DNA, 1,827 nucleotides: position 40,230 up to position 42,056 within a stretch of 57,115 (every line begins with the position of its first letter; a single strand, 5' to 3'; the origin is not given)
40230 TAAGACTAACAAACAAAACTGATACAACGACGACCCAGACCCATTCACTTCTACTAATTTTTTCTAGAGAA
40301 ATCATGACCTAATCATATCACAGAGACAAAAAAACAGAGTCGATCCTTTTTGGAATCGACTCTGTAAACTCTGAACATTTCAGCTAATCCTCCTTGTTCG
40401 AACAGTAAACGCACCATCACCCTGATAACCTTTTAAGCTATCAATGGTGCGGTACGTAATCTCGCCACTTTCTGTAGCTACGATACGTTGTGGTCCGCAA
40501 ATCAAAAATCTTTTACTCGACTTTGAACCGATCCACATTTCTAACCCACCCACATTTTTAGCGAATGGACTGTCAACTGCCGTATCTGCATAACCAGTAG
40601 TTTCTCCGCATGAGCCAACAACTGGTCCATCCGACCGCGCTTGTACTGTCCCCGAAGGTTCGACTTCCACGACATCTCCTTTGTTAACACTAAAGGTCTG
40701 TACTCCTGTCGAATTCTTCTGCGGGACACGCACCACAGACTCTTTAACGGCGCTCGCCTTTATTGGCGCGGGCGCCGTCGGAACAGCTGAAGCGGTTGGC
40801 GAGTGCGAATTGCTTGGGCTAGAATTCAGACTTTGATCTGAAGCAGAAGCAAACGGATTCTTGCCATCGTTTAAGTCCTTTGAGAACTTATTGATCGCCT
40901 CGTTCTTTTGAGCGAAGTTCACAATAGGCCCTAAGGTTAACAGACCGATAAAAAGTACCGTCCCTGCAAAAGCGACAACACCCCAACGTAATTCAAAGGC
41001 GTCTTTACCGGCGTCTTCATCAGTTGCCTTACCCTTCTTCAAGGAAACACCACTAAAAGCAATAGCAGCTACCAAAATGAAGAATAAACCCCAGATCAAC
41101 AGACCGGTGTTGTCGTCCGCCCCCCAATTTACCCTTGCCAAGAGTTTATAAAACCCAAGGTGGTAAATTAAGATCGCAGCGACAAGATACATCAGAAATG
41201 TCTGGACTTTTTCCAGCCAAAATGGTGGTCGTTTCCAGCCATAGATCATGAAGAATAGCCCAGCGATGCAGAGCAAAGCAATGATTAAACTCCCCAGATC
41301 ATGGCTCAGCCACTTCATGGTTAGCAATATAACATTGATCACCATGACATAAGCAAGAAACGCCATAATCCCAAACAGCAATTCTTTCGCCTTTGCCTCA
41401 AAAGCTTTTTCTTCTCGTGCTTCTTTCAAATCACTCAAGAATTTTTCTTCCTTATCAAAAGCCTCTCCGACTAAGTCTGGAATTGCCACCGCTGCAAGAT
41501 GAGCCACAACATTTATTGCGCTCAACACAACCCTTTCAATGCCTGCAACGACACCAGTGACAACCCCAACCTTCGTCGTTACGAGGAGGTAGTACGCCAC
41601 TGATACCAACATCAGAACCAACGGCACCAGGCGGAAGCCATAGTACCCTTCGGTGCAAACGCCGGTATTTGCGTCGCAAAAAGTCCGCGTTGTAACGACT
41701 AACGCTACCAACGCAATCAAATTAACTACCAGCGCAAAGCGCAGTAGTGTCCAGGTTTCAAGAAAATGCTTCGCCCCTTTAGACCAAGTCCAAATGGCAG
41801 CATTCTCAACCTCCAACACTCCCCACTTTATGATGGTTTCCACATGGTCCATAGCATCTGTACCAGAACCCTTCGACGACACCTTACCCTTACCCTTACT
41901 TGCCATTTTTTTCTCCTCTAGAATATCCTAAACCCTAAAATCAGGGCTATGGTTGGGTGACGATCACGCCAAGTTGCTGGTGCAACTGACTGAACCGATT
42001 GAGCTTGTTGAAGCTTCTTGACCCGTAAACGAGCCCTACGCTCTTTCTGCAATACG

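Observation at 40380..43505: Self-contained three-gene operon of unknown proteins ending in an 8-TM, lectin-like-domain protein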

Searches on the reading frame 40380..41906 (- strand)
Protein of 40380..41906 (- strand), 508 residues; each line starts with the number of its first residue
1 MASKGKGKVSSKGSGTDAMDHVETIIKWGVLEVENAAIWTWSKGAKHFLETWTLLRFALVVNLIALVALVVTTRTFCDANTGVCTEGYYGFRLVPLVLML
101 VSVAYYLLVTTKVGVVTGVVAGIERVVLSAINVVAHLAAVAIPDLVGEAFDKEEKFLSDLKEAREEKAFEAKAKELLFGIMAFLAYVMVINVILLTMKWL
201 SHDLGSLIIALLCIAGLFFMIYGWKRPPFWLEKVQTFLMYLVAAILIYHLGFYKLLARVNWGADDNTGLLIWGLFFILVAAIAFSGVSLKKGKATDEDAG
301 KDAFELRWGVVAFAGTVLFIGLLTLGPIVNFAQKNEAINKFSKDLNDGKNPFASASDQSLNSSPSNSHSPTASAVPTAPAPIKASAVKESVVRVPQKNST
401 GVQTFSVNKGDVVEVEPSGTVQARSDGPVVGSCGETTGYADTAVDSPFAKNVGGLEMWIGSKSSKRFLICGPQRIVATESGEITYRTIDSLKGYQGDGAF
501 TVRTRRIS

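Call 6: search_protein_families(library=pfam, proteins=[window:40380-41906:-], max_evalue=0.1)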
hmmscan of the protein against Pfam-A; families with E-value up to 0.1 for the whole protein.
window:40380-41906:- (508 aa): 0 families

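Call 7: search_protein_families(library=ncbifam, proteins=[window:40380-41906:-], max_evalue=0.1)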
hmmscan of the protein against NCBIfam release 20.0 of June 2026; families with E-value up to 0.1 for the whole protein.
window:40380-41906:- (508 aa): 0 families

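Call 8: search_protein_families(library=phrogs, proteins=[window:40380-41906:-], max_evalue=0.1)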
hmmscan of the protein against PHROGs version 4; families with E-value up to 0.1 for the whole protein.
window:40380-41906:- (508 aa): 0 families

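Call 9: search_solved_structures(query=window:40380-41906:-, max_evalue=10)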
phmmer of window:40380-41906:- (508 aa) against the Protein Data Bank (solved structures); distinct sequences matched with E-value up to 10: 1.
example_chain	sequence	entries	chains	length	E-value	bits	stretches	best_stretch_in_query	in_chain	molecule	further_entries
6yce_A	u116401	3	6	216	0.91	11.5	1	384-463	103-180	FBSB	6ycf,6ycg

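Call 10: find_homologous_proteins(query=window:40380-41906:-, max_evalue=0.001)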
Query window:40380-41906:-: 8000 candidates shared short words with the query, none scored E <= 0.001.

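Call 11: find_encoding_contigs(protein=window:40380-41906:-, flank=10000, max_places=6)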
Protein window:40380-41906:- (508 aa): 12 contigs read that carry it; 6 places shown.
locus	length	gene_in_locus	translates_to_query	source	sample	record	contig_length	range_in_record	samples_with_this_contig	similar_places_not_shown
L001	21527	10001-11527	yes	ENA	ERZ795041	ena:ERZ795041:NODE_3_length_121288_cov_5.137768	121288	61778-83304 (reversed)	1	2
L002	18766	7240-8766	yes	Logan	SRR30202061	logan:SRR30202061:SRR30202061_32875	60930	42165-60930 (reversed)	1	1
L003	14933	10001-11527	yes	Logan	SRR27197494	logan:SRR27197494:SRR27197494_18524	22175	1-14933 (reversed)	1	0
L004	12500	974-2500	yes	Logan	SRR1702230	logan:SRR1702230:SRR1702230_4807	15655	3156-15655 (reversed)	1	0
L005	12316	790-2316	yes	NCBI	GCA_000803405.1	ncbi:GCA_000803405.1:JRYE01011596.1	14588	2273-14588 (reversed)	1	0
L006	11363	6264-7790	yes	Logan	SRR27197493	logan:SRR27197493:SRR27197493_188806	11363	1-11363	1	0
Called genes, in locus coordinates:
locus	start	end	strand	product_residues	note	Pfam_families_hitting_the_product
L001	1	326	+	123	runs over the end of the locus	PF00238:Ribosomal_L14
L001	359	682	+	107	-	PF00467:KOW, PF17136:ribosomal_L24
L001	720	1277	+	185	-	PF00281:Ribosomal_L5, PF00673:Ribosomal_L5_C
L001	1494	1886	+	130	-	PF00410:Ribosomal_S8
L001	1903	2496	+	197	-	PF00347:Ribosomal_L6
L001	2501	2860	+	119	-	PF00861:Ribosomal_L18p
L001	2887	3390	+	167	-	PF00333:Ribosomal_S5, PF03719:Ribosomal_S5_C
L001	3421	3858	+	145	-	PF00828:Ribosomal_L27A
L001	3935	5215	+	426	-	PF00344:SecY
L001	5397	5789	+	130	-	-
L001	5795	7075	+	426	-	PF26449:DUF8128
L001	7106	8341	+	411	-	PF02534:T4SS-DNA_transf (faint)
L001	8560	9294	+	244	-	-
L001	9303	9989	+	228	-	-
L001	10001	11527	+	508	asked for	-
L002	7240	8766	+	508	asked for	-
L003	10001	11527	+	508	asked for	-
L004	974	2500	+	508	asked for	-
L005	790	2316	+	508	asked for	-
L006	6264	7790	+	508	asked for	-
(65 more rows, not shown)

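Call 29: search_protein_representatives(protein=window:40380-41906:-)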
Query: 508 residues. Proteins with E-value up to 0.001 (for the whole library): 64; up to 1e-10: 25; up to 1e-30: 1. The best 64 are listed.
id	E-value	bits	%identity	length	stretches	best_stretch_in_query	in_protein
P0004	6.8e-37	143.9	32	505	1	79-508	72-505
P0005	6.8e-28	114.2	63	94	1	416-504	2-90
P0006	7.1e-25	104.2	28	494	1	24-371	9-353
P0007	3.7e-24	101.9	52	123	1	399-507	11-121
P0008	1.2e-17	80.4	37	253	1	317-507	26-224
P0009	4.0e-17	78.7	47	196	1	369-504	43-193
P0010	1.1e-16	77.3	46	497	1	393-504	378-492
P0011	1.6e-16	76.7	51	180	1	399-503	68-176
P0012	4.8e-16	75.1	23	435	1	24-324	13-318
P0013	3.8e-13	65.6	40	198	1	389-507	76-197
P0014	1.0e-12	64.1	47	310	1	387-499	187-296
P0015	1.4e-12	63.7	47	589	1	403-505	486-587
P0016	3.8e-12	62.3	43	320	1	394-505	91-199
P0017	3.9e-12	62.2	36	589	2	397-504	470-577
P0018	8.4e-12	61.1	43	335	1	397-506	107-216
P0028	5.1e-11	58.5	22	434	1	26-382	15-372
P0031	3.2e-10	55.9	27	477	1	31-255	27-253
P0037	2.9e-09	52.8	24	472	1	92-328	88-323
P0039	3.4e-09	52.5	28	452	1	19-246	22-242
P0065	3.2e-04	36.1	26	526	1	44-249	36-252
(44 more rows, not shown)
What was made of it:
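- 40917..41906 (-): Gene C, residues 1-330: N-terminal helix plus an 8-helix membrane domain. A conserved ~40-residue charged loop lies between TM3 and TM4. About 12 distant homologues in 1.84 billion representatives (call 29).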

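Call 31: search_protein_families(library=pfam, alignment_id=A1, max_evalue=0.01)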
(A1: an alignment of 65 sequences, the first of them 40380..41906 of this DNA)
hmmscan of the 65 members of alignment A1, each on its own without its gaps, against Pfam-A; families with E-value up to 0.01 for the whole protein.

A. member 1, window:40380-41906:- (508 aa): 0 families

B. families by the number of members that match (of 65 scanned): 9 families
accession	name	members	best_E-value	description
PF00486.34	Trans_reg_C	11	9.4e-18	Transcriptional regulatory protein, C terminal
PF07828.18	PA-IL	7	2e-06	PA-IL-like protein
PF00069.31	Pkinase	1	2.7e-48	Protein kinase domain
PF07714.23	PK_Tyr_Ser-Thr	1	2.4e-37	Protein tyrosine and serine/threonine kinase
PF01145.31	Band_7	1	0.00018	SPFH domain / Band 7 family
PF05899.18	Cupin_3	1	0.00052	EutQ-like cupin domain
PF15116.11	CD52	1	0.0021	CAMPATH-1 antigen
PF06024.17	Orf78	1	0.004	Orf78 (ac78)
PF12698.13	ABC2_membrane_3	1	0.0054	ABC-2 family transporter protein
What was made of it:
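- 40383..40736 (-): Gene C, residues 391-508: PA-IL/LecA-fold beta-sandwich domain. Pfam PA-IL is found in 7 of 65 homologues (call 31).
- On PA-IL / LecA lectin family (PF07828): Seven of 65 homologues hit PF07828 (best 2e-6, call 31).
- Closest known: Uncharacterised ToxR-like. Different: C508 has 8 helices and no output domain (calls 6, 31).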

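Call 40: search_protein_families(library=padloc, proteins=[window:40380-41906:-], max_evalue=0.1)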
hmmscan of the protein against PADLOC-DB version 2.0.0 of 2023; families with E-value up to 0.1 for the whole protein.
window:40380-41906:- (508 aa): 0 families

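Call 42: find_encoding_contigs(protein=P0004, flank=8000, max_places=3)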
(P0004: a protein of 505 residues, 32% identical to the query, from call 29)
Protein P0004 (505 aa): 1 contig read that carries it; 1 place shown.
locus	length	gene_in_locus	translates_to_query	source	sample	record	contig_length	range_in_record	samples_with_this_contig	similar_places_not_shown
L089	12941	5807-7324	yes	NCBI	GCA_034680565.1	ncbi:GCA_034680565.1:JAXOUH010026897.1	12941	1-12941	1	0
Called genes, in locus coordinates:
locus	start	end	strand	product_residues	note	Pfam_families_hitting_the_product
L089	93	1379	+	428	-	PF00344:SecY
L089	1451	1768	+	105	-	-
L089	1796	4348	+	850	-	PF26449:DUF8128, PF02534:T4SS-DNA_transf, PF01935:DUF87, PF10412:TrwB_AAD_bind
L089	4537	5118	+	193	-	PF00313:CSD (weak)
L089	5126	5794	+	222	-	-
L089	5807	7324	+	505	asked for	-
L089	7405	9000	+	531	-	-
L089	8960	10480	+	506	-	-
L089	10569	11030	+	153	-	-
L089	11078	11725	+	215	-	-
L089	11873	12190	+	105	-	PF18908:DUF5663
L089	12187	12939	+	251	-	?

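Call 43: find_encoding_contigs(protein=P0006, flank=8000, max_places=3)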
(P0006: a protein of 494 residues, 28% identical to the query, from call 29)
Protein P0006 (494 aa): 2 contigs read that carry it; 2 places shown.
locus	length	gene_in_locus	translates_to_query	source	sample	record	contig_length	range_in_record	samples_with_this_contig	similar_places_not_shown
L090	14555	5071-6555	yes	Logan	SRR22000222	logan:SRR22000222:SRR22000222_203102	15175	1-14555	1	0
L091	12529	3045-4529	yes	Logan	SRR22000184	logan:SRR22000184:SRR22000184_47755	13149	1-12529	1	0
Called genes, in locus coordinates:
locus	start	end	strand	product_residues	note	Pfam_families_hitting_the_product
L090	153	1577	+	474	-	-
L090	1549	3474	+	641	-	PF00091:Tubulin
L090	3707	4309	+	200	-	PF00313:CSD (weak)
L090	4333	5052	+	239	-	-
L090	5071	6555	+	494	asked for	-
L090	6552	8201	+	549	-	-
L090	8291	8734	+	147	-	-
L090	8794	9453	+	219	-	-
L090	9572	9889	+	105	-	PF18908:DUF5663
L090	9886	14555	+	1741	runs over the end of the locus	-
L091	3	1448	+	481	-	?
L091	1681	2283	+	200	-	PF00313:CSD (weak)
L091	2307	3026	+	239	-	-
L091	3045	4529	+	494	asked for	-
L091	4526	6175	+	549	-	-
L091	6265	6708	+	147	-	-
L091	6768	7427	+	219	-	-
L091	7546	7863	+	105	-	PF18908:DUF5663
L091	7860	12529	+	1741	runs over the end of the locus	-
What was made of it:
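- On Type IV secretion / conjugation-like system: The trio occurs without an adjacent ATPase in L090/L091 (call 43).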

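Call 51: find_encoding_contigs(protein=P0012, flank=9000, max_places=2)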
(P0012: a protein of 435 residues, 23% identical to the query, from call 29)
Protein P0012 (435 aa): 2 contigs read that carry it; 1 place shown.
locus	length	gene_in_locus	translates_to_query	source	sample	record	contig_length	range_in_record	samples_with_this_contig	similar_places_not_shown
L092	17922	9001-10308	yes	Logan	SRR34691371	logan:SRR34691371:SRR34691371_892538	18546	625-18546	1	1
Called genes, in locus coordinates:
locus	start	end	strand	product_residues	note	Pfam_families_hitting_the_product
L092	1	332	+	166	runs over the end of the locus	PF00333:Ribosomal_S5, PF03719:Ribosomal_S5_C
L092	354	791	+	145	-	PF00828:Ribosomal_L27A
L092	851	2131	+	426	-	PF00344:SecY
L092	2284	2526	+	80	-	-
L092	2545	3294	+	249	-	-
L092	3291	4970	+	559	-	PF02518:HATPase_c (weak), PF13589:HATPase_c_3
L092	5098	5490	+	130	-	-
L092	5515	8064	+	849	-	PF26449:DUF8128, PF01935:DUF87, PF10412:TrwB_AAD_bind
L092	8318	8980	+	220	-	-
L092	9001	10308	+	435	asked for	-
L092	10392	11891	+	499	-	-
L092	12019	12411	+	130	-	-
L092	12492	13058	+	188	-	-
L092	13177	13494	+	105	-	PF18908:DUF5663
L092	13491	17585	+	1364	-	-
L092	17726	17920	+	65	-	?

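Call 52: find_encoding_contigs(protein=P0028, flank=9000, max_places=2)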
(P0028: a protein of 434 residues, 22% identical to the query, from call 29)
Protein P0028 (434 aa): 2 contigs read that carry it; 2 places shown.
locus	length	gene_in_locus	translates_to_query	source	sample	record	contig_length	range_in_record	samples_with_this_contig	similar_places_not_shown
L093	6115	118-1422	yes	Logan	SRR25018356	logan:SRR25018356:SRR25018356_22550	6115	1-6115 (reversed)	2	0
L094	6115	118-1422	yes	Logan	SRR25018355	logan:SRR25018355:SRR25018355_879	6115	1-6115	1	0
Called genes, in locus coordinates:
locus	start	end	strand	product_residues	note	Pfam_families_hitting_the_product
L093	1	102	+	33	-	?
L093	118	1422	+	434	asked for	-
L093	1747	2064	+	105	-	PF18908:DUF5663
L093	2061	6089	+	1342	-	-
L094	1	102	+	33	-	?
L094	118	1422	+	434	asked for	-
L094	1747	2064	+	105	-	PF18908:DUF5663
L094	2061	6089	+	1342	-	-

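Call 53: find_encoding_contigs(protein=P0031, flank=9000, max_places=2)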
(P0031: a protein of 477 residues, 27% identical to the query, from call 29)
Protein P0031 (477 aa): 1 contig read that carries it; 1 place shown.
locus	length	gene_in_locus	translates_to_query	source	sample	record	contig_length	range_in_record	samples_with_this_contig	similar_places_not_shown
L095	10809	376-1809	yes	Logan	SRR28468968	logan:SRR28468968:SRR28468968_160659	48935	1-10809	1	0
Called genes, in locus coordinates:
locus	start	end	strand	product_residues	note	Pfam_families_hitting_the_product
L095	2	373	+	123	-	?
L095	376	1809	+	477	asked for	PF07828:PA-IL (weak)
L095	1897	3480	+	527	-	-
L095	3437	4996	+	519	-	-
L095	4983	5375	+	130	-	PF18908:DUF5663 (weak)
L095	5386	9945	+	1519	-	-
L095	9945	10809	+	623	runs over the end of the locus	-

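Call 69: search_protein_families(library=pfam, proteins=[L089:11873-12190:+, L089:10569-11030:+, L089:11078-11725:+, L090:1549-3474:+, L090:153-1577:+], max_evalue=0.1)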
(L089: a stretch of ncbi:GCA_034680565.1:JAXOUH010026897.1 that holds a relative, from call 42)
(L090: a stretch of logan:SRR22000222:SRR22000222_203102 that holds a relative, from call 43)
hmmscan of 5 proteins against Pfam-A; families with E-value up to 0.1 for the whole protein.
L089:11873-12190:+ (105 aa): 2 families
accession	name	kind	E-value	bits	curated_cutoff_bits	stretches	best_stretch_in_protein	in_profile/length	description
PF18908.5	DUF5663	-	1.6e-06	29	23.7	1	17-98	1-82/84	Protein of unknown function (DUF5663)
PF25505.1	ARM_CPL3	-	0.042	14.2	26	1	35-73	75-113/122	CPL3 ARM repeat domain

L089:10569-11030:+ (153 aa): 1 family
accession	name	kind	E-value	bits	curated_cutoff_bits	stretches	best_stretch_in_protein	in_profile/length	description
PF23778.1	Phage_holin_2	-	0.062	14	32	0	8-56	31-83/92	Putative phage holin family 2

L089:11078-11725:+ (215 aa): 2 families
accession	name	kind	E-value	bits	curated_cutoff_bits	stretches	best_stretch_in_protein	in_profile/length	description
PF21827.1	New_glue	-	0.00028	21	31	1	1-85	1-78/94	New glue protein family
PF20990.2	DUF2207_C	-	0.014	15.6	33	1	90-192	70-167/247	Predicted membrane protein (DUF2207) C-terminal domain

L090:1549-3474:+ (641 aa): 2 families
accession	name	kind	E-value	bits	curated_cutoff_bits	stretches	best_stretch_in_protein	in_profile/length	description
PF00091.31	Tubulin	-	7.6e-12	46.3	33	1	16-197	2-187/190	Tubulin/FtsZ family, GTPase domain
PF24033.1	DUF7342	-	0.06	13.8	31.6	0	171-224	32-86/150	Family of unknown function (DUF7342)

L090:153-1577:+ (474 aa): 0 families
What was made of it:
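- The trio sits behind a tubulin-like gene in L090/L091 (calls 43, 69).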

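Call 94: search_dna_similar(query=window:40380-41906:-, collection=phages, mode=protein, max_evalue=0.001, max_rows=10)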
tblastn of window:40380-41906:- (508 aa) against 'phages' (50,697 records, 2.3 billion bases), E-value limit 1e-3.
No match.
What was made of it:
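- No phage or plasmid relatives of C (call 94).
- Tried and rejected: C has no relatives in the phage collection (call 94).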

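Call 104: find_encoding_contigs(protein=P0037, flank=9000, max_places=1)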
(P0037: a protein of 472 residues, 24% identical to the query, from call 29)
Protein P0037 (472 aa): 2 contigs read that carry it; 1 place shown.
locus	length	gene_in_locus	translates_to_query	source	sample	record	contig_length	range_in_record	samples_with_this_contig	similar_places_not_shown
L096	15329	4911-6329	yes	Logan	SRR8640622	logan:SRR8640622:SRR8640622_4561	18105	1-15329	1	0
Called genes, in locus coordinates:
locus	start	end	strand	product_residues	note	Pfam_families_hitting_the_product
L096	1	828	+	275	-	?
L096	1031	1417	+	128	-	-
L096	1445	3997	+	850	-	PF26449:DUF8128, PF02534:T4SS-DNA_transf (faint), PF01935:DUF87 (weak), PF10412:TrwB_AAD_bind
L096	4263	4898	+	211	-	-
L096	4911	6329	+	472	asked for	-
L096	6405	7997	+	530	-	-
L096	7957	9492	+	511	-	-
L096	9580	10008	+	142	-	-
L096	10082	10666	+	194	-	-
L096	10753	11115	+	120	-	PF18908:DUF5663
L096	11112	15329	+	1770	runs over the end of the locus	-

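Call 105: find_encoding_contigs(protein=P0039, flank=9000, max_places=1)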
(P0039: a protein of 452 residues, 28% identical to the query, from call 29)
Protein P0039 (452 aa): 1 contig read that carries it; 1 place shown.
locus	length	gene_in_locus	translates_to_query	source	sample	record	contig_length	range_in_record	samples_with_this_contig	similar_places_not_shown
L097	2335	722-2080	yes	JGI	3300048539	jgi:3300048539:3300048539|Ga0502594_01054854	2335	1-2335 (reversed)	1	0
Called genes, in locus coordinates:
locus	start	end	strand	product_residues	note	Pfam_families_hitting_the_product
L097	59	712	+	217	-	-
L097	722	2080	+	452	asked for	-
